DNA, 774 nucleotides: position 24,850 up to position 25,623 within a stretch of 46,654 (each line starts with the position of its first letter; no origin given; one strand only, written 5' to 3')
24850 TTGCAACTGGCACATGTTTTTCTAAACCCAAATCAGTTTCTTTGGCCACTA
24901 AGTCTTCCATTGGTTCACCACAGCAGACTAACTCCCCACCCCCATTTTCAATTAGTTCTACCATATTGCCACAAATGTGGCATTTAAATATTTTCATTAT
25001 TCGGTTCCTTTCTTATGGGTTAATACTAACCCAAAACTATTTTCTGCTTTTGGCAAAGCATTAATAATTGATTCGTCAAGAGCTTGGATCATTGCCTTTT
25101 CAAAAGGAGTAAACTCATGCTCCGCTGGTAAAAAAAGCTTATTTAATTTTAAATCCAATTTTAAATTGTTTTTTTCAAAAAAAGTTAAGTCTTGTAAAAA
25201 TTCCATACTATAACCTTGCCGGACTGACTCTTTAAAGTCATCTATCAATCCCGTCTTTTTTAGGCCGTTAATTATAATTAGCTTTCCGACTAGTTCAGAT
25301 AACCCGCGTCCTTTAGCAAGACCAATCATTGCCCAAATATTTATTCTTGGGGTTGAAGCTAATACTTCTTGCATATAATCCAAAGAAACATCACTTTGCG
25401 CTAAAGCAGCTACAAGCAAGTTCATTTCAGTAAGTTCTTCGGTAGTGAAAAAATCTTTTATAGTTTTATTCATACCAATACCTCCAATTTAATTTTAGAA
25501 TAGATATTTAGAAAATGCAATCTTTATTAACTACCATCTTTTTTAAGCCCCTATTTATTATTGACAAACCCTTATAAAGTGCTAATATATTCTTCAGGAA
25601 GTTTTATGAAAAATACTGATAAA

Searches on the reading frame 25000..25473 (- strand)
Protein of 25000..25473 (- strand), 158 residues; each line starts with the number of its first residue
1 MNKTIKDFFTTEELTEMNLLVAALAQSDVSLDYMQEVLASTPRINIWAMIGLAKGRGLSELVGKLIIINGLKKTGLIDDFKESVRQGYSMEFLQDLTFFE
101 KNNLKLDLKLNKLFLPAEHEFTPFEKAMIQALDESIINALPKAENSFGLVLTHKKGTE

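Call 10: search_protein_families(library=pfam, proteins=[window:25000-25473:-], max_evalue=0.1)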
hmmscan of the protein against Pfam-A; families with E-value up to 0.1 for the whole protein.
window:25000-25473:- (158 aa): 0 families

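Call 11: search_protein_families(library=ncbifam, proteins=[window:25000-25473:-], max_evalue=0.1)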
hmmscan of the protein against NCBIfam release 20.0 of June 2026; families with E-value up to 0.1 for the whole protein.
window:25000-25473:- (158 aa): 0 families

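Call 13: find_encoding_contigs(protein=window:25000-25473:-, flank=5000, max_places=10)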
Protein window:25000-25473:- (158 aa): 1 contig read that carries it; 1 place shown.
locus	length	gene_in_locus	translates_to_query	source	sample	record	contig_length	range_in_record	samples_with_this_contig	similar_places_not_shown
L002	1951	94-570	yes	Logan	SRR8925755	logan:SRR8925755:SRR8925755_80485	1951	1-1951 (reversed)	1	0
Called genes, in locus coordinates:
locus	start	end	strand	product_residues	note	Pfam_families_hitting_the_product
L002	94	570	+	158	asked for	-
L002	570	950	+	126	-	PF06397:Desulfoferrod_N, PF01880:Desulfoferrodox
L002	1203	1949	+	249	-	?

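Call 20: find_homologous_proteins(query=window:25000-25473:-, max_evalue=0.001)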
Query window:25000-25473:- (158 aa): 1 proteins with E <= 0.001 among 149 candidates.
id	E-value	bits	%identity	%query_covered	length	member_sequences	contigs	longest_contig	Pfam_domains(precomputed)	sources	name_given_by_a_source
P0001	2.9e-95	334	100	100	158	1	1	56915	-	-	-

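Call 33: search_protein_families(library=pfam, proteins=[window:25000-25473:-], max_evalue=10)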
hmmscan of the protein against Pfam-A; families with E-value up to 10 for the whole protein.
window:25000-25473:- (158 aa): 0 families

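Call 35: search_solved_structures(query=window:25000-25473:-, max_evalue=10, show_alignments=3)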
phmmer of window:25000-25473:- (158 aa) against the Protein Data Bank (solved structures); distinct sequences matched with E-value up to 10: 3.
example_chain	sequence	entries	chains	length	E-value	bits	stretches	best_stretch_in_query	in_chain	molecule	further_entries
4rgh_A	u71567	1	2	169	0.33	14.4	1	49-118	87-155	Protein DDI1 homolog 2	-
7efy_A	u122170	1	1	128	0.51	13.7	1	42-118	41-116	UBA domain-containing protein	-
7d66_B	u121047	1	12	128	0.93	12.9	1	40-124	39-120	Ubiquitin family protein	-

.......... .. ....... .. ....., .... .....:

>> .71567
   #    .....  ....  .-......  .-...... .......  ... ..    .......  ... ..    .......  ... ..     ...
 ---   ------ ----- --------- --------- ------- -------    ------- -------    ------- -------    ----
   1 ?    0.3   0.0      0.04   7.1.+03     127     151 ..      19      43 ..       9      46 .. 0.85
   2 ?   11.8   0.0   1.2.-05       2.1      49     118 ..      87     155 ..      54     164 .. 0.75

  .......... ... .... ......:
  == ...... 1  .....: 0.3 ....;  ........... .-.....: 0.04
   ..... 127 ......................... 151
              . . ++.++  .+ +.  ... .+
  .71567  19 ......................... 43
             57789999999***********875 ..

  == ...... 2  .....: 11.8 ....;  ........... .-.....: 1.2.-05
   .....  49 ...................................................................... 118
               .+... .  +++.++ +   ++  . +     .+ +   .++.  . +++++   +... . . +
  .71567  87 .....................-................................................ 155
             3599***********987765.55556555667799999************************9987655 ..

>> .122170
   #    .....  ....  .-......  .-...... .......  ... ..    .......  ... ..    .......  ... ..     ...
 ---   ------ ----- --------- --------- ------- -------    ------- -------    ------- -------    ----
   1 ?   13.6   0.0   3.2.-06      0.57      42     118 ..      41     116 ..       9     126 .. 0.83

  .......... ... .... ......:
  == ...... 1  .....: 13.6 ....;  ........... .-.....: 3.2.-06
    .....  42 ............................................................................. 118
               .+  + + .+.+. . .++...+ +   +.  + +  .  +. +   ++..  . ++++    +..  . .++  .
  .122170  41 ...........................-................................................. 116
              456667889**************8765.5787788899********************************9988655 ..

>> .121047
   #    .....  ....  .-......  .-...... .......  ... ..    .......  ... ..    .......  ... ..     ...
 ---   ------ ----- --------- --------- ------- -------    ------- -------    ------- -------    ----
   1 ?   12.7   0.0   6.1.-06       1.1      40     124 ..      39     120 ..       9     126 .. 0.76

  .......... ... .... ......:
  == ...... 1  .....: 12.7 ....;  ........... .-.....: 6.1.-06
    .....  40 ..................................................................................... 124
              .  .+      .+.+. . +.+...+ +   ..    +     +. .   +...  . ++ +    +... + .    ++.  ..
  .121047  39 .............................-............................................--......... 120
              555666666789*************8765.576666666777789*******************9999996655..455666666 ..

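Call 43: search_protein_representatives(protein=window:25000-25473:-)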
Query: 158 residues. Proteins with E-value up to 0.001 (for the whole library): 4; up to 1e-10: 1; up to 1e-30: 1. The best 4 are listed.
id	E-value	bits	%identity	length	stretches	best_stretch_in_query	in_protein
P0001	9.3e-96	333.9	100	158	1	1-158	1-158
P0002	1.7e-07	47.8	28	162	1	2-138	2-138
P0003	9.2e-05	38.9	28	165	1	20-145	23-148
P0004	2.9e-04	37.3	30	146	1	11-139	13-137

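Call 45: find_homologous_proteins(query=A1, max_evalue=0.001)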
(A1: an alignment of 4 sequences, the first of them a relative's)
Query A1 (4 sequences) (158 aa, profile of the alignment): 6 proteins with E <= 0.001 among 2691 candidates.
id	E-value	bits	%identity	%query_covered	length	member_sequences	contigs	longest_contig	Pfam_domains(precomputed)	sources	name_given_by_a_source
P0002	2.6e-64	234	29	89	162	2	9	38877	-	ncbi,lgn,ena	-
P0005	4.4e-63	230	29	94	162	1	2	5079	-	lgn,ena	-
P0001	9.3e-62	226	100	100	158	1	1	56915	-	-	-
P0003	1.2e-58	216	27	75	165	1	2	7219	-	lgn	-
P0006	1.3e-57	212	28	89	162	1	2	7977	-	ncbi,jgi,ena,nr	ncbi:MAG TPA: hypothetical protein PK737_01125 [Bacilli bacterium]|nr:hypothetical protein [Bacilli 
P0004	1.7e-55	205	30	79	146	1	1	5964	-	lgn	-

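Call 46: find_encoding_contigs(protein=P0002, flank=5000, max_places=4)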
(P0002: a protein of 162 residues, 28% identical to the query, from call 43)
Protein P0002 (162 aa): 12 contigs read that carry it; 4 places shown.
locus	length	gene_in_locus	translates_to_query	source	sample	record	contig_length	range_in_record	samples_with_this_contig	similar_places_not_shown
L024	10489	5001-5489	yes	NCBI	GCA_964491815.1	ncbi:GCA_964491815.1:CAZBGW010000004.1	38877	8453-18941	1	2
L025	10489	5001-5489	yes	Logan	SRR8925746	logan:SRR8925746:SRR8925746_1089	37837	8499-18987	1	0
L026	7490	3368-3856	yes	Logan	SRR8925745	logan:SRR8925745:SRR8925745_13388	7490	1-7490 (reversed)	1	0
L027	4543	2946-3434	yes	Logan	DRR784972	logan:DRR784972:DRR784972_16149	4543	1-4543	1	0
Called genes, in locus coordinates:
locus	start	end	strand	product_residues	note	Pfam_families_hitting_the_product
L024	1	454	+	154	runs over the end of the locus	PF13420:Acetyltransf_4 (weak), PF13673:Acetyltransf_10, PF00583:Acetyltransf_1, PF13508:Acetyltransf_7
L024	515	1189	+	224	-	PF00459:Inositol_P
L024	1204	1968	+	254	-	-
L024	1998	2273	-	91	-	-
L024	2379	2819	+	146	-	PF00293:NUDIX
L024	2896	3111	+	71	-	-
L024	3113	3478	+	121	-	PF13240:Zn_Ribbon_1 (weak)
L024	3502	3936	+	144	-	PF11518:DUF3221 (weak)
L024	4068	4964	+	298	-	-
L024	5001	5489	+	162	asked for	-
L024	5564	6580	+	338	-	PF00438:S-AdoMet_synt_N, PF02772:S-AdoMet_synt_M, PF02773:S-AdoMet_synt_C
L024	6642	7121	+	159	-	-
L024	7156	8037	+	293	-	PF01545:Cation_efflux, PF16916:ZT_dimer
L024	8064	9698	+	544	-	PF00331:Glyco_hydro_10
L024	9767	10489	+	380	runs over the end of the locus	PF04542:Sigma70_r2, PF04539:Sigma70_r3, PF04545:Sigma70_r4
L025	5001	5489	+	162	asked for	-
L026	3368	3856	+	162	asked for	-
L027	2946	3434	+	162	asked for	-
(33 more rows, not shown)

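Call 47: find_encoding_contigs(protein=P0006, flank=5000, max_places=3)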
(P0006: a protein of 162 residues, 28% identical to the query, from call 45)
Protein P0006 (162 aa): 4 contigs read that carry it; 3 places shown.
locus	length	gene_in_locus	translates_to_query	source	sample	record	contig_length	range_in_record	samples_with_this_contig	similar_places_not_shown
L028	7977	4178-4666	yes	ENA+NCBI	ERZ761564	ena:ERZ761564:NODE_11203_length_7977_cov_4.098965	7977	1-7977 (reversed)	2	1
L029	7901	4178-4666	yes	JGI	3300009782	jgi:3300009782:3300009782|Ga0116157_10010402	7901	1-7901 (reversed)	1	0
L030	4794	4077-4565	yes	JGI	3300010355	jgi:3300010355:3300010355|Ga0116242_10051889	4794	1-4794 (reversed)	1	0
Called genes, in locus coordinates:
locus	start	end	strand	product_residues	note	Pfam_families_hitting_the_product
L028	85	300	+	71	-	-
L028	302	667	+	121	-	PF13240:Zn_Ribbon_1 (weak)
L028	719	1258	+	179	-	PF14512:TM1586_NiRdase (faint), PF00881:Nitroreductase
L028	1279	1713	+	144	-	PF11518:DUF3221 (weak)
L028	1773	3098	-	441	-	-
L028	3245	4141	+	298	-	-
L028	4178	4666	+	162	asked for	-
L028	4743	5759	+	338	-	PF00438:S-AdoMet_synt_N, PF02772:S-AdoMet_synt_M, PF02773:S-AdoMet_synt_C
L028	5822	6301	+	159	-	-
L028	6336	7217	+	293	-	PF01545:Cation_efflux, PF16916:ZT_dimer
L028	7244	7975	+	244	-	PF00331:Glyco_hydro_10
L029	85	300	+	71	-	-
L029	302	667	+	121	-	PF13240:Zn_Ribbon_1 (weak)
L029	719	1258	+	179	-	PF14512:TM1586_NiRdase (faint), PF00881:Nitroreductase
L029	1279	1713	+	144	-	PF11518:DUF3221 (weak)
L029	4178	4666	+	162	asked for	-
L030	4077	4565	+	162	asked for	-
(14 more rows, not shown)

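Call 48: find_encoding_contigs(protein=P0003, flank=5000, max_places=3)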
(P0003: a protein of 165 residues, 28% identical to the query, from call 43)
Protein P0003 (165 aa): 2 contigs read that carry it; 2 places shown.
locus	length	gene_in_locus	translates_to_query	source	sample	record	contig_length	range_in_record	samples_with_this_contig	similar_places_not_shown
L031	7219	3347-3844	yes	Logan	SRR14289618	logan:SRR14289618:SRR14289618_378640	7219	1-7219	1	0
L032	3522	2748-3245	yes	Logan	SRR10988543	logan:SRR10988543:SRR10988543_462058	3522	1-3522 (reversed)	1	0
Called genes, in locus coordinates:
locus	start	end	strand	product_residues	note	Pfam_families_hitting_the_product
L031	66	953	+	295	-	-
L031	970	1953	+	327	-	-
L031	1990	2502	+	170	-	-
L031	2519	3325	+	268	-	-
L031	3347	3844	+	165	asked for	-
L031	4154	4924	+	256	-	PF01807:Zn_ribbon_DnaG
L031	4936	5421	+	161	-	-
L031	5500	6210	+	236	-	PF23023:Anti-Pycsar_Apyc1, PF00753:Lactamase_B, PF12706:Lactamase_B_2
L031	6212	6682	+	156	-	-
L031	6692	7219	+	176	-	?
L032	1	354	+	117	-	?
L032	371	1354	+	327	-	-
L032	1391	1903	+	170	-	-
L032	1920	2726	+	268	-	-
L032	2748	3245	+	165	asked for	-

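Call 53: search_solved_structures(query=A2, max_evalue=10, show_alignments=2)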
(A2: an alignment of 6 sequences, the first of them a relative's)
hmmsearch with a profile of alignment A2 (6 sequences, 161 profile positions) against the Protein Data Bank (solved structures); distinct sequences matched with E-value up to 10: 3.
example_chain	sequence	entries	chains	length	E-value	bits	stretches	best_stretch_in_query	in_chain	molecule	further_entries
2jrx_A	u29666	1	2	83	0.19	14.9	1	4-73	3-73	UPF0352 protein yejL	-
2mux_A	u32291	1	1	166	0.4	13.9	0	117-139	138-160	Ubiquitin carboxyl-terminal hydrolase 25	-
9lr9_K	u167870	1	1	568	1.5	12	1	111-158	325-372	Pre-hexon-linking protein IIIa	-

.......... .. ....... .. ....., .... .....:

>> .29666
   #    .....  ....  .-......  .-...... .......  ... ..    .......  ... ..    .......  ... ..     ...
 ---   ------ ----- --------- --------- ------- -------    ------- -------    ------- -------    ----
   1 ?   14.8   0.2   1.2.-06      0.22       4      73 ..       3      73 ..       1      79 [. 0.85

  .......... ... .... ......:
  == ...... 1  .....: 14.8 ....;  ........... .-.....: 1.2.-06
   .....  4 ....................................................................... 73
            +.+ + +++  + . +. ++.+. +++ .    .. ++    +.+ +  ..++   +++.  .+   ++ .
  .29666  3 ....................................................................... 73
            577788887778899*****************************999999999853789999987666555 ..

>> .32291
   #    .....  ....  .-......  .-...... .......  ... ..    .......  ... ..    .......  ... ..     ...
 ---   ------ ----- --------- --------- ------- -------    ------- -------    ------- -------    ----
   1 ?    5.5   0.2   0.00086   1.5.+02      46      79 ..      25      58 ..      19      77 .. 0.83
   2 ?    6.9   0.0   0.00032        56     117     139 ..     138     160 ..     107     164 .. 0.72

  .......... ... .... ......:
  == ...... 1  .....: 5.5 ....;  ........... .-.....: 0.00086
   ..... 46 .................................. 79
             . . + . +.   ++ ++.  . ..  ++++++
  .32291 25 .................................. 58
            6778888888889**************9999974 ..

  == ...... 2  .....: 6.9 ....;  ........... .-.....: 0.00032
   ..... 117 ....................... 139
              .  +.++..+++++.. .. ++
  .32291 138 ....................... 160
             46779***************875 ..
